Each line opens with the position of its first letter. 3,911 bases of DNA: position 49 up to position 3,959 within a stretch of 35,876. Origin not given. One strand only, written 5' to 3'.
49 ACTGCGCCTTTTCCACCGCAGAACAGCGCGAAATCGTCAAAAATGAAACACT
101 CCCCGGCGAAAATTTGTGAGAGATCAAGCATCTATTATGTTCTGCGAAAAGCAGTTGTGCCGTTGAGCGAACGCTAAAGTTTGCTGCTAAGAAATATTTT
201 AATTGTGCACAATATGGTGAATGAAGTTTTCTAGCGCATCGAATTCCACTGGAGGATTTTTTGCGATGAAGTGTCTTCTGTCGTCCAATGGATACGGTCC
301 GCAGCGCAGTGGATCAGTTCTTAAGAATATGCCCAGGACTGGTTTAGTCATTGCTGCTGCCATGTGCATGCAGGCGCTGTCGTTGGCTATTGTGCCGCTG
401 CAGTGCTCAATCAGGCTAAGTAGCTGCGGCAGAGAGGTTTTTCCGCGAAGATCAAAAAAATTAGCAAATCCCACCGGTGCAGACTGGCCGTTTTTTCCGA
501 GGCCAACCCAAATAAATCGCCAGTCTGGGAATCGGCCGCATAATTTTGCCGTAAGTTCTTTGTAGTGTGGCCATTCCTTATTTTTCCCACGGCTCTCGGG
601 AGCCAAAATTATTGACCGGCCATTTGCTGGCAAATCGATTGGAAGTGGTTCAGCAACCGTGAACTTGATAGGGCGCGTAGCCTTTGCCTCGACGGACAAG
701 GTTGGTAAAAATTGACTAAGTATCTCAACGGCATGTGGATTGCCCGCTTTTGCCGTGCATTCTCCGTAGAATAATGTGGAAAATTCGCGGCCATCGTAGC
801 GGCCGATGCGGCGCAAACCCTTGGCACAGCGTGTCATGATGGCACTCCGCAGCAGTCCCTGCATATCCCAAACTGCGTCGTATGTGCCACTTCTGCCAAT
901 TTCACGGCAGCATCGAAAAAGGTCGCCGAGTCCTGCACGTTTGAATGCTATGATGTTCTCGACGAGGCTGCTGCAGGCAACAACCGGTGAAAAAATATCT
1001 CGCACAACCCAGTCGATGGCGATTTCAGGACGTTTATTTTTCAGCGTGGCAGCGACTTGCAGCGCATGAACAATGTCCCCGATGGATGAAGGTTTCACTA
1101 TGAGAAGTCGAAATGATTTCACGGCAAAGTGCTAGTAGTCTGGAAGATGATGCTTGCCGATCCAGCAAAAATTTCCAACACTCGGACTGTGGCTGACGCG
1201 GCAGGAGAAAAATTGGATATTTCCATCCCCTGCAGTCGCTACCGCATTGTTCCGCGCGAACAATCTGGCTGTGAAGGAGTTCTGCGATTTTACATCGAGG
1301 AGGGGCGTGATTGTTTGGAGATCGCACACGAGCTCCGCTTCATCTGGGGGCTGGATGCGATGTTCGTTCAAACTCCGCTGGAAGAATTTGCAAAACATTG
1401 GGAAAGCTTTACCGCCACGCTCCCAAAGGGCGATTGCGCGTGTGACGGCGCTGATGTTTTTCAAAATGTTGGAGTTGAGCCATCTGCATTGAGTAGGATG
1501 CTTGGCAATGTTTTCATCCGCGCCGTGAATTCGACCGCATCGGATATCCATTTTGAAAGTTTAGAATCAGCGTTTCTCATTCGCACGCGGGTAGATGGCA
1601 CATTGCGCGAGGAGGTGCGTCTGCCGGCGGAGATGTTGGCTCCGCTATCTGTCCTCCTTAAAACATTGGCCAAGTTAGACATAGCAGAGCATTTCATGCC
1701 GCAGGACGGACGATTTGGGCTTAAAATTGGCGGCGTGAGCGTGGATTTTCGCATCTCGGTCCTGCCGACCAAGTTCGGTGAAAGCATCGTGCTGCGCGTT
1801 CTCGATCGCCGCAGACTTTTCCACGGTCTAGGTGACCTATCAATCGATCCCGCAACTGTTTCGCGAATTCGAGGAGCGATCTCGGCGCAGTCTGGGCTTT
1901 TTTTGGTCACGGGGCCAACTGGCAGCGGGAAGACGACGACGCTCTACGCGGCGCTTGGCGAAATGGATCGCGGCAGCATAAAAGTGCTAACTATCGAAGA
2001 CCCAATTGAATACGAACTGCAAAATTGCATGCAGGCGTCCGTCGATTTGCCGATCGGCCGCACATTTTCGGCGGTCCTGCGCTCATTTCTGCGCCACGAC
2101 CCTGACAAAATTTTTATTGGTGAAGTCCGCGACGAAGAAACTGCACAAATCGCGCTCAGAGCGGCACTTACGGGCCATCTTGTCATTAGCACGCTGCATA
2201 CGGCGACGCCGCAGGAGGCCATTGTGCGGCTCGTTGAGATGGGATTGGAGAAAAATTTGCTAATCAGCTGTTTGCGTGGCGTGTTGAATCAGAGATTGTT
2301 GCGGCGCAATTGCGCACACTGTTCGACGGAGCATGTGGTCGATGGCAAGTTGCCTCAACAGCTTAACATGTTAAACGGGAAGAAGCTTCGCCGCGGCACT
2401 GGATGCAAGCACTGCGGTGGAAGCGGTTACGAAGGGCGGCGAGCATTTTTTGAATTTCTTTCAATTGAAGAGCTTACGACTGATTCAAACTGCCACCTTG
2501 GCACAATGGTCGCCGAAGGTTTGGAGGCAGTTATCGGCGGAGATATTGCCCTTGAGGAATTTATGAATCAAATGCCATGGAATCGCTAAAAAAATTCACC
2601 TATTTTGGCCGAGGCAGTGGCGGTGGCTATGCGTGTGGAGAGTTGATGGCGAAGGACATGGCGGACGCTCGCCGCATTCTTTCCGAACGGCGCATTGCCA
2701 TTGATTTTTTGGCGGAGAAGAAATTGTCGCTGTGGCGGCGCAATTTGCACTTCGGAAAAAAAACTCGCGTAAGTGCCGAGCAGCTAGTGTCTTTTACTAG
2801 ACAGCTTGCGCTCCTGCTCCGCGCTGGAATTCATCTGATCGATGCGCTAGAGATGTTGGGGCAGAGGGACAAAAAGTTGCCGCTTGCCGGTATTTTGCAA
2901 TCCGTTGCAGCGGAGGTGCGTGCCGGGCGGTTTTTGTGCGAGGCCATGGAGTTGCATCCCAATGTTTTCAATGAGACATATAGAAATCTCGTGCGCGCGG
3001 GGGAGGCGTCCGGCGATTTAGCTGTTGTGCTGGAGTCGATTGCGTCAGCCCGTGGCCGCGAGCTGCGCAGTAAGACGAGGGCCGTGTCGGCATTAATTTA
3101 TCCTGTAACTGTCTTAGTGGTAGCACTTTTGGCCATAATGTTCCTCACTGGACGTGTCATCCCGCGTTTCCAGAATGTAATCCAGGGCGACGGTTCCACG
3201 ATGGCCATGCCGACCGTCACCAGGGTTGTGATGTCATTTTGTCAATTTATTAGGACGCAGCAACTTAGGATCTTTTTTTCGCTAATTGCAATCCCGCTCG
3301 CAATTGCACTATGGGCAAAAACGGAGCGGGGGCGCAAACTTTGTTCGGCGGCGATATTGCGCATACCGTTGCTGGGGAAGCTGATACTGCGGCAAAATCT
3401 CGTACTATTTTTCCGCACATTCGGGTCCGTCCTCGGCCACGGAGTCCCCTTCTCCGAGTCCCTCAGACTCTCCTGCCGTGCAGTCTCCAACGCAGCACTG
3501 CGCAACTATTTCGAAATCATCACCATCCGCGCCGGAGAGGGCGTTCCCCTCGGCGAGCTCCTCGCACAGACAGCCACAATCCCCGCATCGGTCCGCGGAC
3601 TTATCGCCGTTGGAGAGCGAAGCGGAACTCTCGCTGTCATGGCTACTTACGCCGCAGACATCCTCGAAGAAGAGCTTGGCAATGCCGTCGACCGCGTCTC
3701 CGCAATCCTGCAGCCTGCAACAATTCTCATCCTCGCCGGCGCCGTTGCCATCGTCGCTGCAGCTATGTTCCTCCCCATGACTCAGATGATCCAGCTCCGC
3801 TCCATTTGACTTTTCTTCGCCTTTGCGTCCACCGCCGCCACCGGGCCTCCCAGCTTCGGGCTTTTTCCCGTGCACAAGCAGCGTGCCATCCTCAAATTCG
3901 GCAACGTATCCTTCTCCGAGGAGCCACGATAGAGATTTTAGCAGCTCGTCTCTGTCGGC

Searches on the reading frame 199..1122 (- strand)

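Call 8: search_protein_families(library=pfam, proteins=[window:199-1122:-], max_evalue=0.001)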
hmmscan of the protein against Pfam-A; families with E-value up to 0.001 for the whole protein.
window:199-1122:- (307 aa): 1 family
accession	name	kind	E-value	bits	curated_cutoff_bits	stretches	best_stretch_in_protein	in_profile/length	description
PF01075.23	Glyco_transf_9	-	1.9e-29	103.2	22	1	77-277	9-220/247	Glycosyltransferase family 9 (heptosyltransferase)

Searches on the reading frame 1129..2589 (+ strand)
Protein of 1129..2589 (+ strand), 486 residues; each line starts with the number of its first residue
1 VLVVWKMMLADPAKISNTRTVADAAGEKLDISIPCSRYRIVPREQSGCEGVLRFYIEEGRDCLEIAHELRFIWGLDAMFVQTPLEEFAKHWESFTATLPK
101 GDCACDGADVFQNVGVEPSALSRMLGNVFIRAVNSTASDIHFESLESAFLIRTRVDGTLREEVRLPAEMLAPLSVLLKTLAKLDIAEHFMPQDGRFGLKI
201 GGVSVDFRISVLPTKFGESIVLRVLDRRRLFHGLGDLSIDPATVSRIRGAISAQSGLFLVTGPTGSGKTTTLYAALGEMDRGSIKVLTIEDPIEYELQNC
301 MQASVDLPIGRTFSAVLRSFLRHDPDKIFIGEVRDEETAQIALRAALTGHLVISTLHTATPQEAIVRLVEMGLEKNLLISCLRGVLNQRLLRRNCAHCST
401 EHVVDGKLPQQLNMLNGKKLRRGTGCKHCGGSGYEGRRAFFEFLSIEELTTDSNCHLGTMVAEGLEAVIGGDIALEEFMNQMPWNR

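Call 8: search_protein_families(library=pfam, proteins=[window:1129-2589:+], max_evalue=0.001)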
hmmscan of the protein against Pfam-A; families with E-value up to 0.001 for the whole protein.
window:1129-2589:+ (486 aa): 3 families
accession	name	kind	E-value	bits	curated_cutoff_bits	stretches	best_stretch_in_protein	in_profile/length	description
PF00437.27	T2SSE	-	7e-102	341.3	24.9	1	120-448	7-324/370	Type II/IV secretion system protein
PF25199.1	nSTAND_NTPase5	-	0.00017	21.9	34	1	238-297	23-84/145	Novel STAND NTPase 5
PF13476.12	AAA_23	-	0.00072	20.7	27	0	237-274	13-38/201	AAA domain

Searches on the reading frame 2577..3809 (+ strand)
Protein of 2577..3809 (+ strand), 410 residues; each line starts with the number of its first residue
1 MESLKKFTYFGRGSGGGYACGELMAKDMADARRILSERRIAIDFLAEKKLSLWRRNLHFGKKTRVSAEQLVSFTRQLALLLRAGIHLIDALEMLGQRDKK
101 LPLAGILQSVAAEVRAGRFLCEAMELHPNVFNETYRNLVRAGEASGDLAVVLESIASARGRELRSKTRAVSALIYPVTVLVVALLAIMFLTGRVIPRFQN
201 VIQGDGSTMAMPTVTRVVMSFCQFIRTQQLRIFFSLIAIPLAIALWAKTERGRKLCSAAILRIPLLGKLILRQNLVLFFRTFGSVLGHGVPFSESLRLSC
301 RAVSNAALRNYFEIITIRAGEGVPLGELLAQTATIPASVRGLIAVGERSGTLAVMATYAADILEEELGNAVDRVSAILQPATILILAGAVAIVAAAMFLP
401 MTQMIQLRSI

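Call 8: search_protein_families(library=pfam, proteins=[window:2577-3809:+], max_evalue=0.001)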
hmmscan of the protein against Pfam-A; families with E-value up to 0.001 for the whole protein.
window:2577-3809:+ (410 aa): 1 family
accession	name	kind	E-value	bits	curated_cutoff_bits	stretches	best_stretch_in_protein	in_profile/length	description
PF00482.28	T2SSF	-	2.8e-44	150.5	25.2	2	73-196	1-125/125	Type II secretion system (T2SS), protein F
